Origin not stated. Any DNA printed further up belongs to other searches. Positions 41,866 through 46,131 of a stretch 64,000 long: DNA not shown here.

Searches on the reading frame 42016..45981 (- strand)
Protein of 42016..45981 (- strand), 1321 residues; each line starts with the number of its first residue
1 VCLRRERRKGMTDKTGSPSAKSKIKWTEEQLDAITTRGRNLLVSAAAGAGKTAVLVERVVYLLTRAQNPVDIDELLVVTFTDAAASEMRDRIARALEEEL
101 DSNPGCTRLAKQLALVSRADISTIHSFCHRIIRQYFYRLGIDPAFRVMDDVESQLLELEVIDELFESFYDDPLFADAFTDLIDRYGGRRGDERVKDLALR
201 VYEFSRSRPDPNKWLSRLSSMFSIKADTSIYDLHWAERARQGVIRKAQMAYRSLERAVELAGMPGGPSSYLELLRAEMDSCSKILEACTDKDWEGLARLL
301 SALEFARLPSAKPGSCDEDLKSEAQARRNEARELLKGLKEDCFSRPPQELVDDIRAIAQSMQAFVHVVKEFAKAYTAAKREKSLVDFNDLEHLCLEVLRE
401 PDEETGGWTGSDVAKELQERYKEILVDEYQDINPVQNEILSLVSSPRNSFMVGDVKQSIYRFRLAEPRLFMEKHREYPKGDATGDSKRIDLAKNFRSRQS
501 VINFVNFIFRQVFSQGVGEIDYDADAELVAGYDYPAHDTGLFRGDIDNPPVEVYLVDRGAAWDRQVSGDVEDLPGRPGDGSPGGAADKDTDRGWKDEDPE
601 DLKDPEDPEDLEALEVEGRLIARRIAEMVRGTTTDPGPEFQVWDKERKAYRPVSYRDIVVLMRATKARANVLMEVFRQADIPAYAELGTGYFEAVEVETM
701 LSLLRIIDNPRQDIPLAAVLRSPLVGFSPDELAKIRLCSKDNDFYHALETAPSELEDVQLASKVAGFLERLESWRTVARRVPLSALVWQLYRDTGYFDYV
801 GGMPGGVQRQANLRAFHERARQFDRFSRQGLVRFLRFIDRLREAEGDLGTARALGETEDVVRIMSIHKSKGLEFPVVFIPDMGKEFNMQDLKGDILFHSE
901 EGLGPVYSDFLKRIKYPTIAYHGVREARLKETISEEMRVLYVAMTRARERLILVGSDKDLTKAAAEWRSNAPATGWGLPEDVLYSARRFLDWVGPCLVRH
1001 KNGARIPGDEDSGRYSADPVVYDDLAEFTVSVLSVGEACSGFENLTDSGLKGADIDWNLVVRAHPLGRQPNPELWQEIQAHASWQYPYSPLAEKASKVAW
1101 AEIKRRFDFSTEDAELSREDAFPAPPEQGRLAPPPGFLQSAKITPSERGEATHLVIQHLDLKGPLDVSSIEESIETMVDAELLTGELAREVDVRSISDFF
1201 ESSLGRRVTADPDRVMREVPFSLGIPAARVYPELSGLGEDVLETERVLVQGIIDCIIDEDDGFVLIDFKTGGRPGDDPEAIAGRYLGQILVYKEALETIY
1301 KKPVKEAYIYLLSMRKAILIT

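Call 28: search_protein_families(library=pfam, proteins=[window:42016-45981:-], max_evalue=0.00001)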
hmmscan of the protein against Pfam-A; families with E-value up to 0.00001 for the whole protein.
window:42016-45981:- (1321 aa): 5 families
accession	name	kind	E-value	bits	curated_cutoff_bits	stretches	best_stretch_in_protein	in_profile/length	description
PF00580.27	UvrD-helicase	-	1.8e-62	211.9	23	1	26-477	1-270/271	UvrD/REP helicase N-terminal domain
PF13361.12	UvrD_C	-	8.7e-27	94.9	25.6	1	654-954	70-346/350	UvrD-like helicase C-terminal domain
PF13245.12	AAA_19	-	2.8e-17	63.6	25.1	1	33-463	4-134/134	AAA domain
PF13538.12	UvrD_C_2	-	4.5e-12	46.1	27.4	0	861-888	2-31/52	UvrD-like helicase C-terminal domain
PF12705.13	PDDEXK_1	-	6.2e-11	43.2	22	1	1139-1311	28-189/247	PD-(D/E)XK nuclease superfamily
